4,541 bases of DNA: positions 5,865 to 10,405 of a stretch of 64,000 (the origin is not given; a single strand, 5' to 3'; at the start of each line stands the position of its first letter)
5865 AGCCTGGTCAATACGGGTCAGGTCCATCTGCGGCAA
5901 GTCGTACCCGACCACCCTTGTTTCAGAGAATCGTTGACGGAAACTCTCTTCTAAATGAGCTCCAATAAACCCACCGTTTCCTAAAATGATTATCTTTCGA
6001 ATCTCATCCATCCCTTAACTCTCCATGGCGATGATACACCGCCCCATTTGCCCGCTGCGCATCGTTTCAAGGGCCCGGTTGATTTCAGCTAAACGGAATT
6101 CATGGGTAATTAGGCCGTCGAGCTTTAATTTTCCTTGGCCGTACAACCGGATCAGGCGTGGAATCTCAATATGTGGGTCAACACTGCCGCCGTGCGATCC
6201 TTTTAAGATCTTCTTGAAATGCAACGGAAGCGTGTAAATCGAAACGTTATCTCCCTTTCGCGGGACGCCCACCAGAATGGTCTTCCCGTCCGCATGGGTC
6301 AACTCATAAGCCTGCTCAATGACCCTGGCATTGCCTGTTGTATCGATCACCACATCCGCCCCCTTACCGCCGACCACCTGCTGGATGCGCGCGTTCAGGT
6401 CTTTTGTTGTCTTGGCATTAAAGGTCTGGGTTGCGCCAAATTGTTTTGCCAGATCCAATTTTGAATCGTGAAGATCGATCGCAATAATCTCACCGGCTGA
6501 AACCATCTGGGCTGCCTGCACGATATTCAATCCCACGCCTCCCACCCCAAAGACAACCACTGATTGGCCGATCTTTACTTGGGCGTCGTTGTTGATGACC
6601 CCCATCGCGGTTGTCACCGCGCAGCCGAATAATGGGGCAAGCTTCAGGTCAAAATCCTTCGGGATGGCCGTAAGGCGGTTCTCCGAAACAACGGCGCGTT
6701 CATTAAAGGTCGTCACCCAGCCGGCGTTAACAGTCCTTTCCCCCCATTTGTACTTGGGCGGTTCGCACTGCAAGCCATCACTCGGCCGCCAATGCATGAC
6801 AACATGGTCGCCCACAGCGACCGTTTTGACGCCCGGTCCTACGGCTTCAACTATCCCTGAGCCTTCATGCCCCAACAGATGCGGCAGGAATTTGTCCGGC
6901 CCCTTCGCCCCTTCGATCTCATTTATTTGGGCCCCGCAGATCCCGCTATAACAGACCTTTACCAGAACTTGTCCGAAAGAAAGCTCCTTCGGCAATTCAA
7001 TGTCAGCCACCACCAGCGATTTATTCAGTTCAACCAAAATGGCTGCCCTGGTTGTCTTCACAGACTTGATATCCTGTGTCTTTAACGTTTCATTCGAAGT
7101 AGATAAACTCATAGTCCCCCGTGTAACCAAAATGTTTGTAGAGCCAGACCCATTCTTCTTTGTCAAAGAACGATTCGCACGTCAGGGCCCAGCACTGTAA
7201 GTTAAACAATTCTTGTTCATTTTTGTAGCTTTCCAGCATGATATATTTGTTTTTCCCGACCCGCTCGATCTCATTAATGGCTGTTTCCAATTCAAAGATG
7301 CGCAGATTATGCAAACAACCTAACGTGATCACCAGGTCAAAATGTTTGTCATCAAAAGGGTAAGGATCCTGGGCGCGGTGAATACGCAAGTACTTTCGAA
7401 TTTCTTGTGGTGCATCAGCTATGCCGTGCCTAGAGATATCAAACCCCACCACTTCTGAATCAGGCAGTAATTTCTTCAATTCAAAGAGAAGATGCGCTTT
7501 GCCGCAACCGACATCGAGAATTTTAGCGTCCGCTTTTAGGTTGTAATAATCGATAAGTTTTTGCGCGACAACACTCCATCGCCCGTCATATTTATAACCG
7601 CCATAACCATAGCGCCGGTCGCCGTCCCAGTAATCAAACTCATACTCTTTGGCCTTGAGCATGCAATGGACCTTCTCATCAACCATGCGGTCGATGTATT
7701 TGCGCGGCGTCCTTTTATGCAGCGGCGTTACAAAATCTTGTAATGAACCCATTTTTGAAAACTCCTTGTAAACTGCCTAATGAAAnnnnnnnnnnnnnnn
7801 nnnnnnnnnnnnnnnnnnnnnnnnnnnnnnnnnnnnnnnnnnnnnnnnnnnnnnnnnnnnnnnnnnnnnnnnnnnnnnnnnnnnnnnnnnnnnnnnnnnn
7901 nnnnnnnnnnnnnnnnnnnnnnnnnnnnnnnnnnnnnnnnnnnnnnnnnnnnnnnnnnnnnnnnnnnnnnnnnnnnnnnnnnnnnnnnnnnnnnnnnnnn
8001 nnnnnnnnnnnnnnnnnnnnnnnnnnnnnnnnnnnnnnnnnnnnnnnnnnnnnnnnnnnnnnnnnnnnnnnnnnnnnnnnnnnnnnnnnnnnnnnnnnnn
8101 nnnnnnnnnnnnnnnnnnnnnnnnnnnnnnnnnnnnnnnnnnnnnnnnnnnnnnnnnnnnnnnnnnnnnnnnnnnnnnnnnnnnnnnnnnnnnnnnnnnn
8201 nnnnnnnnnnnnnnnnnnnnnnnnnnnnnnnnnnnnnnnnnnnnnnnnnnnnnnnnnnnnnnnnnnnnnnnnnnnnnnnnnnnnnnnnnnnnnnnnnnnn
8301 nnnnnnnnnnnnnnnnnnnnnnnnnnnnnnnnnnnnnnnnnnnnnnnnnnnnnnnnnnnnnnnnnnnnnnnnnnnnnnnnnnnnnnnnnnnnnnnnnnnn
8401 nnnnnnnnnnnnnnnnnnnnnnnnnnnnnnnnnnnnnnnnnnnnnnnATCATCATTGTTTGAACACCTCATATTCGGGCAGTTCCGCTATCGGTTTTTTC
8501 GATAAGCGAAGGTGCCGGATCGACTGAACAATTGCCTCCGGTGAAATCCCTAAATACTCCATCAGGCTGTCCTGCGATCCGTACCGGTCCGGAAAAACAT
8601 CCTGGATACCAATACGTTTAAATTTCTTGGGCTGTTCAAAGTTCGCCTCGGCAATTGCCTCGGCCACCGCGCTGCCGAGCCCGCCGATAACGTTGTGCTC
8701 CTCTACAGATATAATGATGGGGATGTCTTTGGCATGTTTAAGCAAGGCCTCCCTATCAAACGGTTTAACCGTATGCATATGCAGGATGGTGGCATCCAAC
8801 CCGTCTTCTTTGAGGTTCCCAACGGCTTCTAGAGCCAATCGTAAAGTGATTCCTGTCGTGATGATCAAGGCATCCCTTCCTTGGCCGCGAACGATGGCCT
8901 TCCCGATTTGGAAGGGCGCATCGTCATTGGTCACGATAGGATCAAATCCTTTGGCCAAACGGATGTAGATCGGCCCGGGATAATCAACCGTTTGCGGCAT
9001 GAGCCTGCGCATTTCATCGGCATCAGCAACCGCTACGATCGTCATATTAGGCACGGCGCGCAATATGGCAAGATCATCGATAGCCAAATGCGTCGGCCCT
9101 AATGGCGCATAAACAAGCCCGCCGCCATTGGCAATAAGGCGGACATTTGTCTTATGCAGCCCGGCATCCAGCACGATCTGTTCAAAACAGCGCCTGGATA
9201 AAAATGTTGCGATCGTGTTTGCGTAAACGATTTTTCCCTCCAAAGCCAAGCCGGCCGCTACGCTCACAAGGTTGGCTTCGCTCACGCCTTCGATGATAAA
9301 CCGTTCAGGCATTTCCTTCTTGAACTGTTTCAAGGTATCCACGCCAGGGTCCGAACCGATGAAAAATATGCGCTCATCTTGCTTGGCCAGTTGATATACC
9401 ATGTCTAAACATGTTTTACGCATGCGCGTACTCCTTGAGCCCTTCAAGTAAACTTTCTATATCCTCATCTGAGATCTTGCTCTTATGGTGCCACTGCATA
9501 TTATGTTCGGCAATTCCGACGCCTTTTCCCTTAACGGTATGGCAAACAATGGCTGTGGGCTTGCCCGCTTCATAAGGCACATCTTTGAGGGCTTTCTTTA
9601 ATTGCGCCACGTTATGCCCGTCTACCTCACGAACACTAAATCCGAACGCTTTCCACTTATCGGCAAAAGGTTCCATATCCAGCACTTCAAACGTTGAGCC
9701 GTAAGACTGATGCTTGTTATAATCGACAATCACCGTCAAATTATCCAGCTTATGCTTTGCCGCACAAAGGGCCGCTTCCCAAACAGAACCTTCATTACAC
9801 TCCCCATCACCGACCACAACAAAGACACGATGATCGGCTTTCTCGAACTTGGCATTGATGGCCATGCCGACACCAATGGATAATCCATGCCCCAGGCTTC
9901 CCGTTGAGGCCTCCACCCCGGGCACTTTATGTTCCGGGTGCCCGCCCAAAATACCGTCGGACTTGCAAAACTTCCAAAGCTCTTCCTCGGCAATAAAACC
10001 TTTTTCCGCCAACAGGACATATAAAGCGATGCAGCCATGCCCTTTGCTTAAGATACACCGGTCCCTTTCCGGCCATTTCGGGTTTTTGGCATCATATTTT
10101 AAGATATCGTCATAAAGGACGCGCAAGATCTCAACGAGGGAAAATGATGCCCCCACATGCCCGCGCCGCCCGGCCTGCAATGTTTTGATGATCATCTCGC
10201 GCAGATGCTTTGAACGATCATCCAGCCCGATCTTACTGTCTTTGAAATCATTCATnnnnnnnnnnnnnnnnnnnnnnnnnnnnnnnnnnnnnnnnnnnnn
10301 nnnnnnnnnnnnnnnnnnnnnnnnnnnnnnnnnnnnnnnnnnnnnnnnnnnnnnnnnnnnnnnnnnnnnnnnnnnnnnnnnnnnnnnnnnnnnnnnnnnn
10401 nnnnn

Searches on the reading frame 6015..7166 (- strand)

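Call 28: search_protein_families(library=pfam, proteins=[window:6015-7166:-], max_evalue=0.00001)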
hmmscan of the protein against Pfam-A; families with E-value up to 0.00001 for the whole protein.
window:6015-7166:- (383 aa): 4 families
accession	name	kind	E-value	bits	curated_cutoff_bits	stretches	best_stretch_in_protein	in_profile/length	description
PF00107.32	ADH_zinc_N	-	8.3e-29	100.6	31.8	1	210-340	1-125/129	Zinc-binding dehydrogenase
PF08240.17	ADH_N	-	2.9e-16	60.1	23.5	1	65-170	3-104/104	Alcohol dehydrogenase GroES-like domain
PF16912.11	Glu_dehyd_C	-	1.1e-08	35.3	34.9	1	201-368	32-200/211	Glucose dehydrogenase C-terminus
PF13602.12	ADH_zinc_N_2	-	2.4e-08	35.4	27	1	244-373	2-127/134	Zinc-binding dehydrogenase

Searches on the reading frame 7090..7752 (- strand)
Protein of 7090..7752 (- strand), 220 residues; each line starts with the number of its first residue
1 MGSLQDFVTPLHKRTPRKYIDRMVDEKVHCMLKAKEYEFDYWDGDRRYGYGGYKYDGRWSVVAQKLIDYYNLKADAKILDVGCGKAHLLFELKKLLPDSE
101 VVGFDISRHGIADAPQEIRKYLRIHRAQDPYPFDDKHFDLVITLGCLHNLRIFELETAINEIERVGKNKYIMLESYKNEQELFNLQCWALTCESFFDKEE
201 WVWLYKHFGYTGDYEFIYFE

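Call 28: search_protein_families(library=pfam, proteins=[window:7090-7752:-], max_evalue=0.00001)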
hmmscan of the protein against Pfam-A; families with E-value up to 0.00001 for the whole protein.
window:7090-7752:- (220 aa): 5 families
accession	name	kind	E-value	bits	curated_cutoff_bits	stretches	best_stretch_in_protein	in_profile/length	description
PF13847.12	Methyltransf_31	-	7.6e-18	65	27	1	73-206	2-142/145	Methyltransferase domain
PF13649.12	Methyltransf_25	-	4.9e-14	53.2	27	1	78-167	1-94/97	Methyltransferase domain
PF08241.18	Methyltransf_11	-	1.2e-12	48.8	21.2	1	79-168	1-89/95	Methyltransferase domain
PF08242.18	Methyltransf_12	-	2.4e-12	47.9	30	1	79-164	1-90/98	Methyltransferase domain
PF13489.12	Methyltransf_23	-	2.2e-10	40.9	27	1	68-211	14-160/164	Methyltransferase domain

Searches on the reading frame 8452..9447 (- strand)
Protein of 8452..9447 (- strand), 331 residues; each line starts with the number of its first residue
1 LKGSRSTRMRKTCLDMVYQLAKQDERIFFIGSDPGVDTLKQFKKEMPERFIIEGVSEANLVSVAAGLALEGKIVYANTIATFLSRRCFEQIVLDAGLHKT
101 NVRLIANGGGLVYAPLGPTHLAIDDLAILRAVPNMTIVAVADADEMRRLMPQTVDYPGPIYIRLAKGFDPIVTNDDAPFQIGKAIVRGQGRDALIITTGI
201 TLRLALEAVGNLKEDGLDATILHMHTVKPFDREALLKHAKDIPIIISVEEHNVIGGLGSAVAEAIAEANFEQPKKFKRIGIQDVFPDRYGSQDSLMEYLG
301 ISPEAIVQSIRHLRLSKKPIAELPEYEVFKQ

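Call 28: search_protein_families(library=pfam, proteins=[window:8452-9447:-], max_evalue=0.00001)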
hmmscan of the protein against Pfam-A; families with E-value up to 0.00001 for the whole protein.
window:8452-9447:- (331 aa): 3 families
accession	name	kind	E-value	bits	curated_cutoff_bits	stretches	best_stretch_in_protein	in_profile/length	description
PF02780.25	Transketolase_C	-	3.6e-27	95.2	25.9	1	182-306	1-124/124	Transketolase, C-terminal domain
PF02779.29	Transket_pyr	-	7.1e-26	91.3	27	1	8-166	4-169/174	Transketolase, pyrimidine binding domain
PF17147.9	PFOR_II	-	1.6e-06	28.8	27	1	192-272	2-81/102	Pyruvate:ferredoxin oxidoreductase core domain II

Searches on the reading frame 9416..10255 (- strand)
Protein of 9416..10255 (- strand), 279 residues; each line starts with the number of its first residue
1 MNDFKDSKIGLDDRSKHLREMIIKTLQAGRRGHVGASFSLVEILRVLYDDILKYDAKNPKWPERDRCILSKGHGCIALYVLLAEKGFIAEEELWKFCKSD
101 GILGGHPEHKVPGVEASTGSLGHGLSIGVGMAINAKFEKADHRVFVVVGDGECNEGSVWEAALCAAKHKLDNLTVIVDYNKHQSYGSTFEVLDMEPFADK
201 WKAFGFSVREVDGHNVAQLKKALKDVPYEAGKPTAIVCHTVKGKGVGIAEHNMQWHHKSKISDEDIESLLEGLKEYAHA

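Call 28: search_protein_families(library=pfam, proteins=[window:9416-10255:-], max_evalue=0.00001)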
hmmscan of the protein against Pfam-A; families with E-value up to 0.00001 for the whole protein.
window:9416-10255:- (279 aa): 3 families
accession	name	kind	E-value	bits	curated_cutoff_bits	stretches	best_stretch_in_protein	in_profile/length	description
PF00456.26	Transketolase_N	-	1.5e-48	166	22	1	17-269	8-271/334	Transketolase, thiamine diphosphate binding domain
PF13292.11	DXP_synthase_N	-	1e-11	45.1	21.2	1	11-182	18-173/274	1-deoxy-D-xylulose-5-phosphate synthase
PF00676.26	E1_dh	-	6e-07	29.2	22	1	117-224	99-205/300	Dehydrogenase E1 component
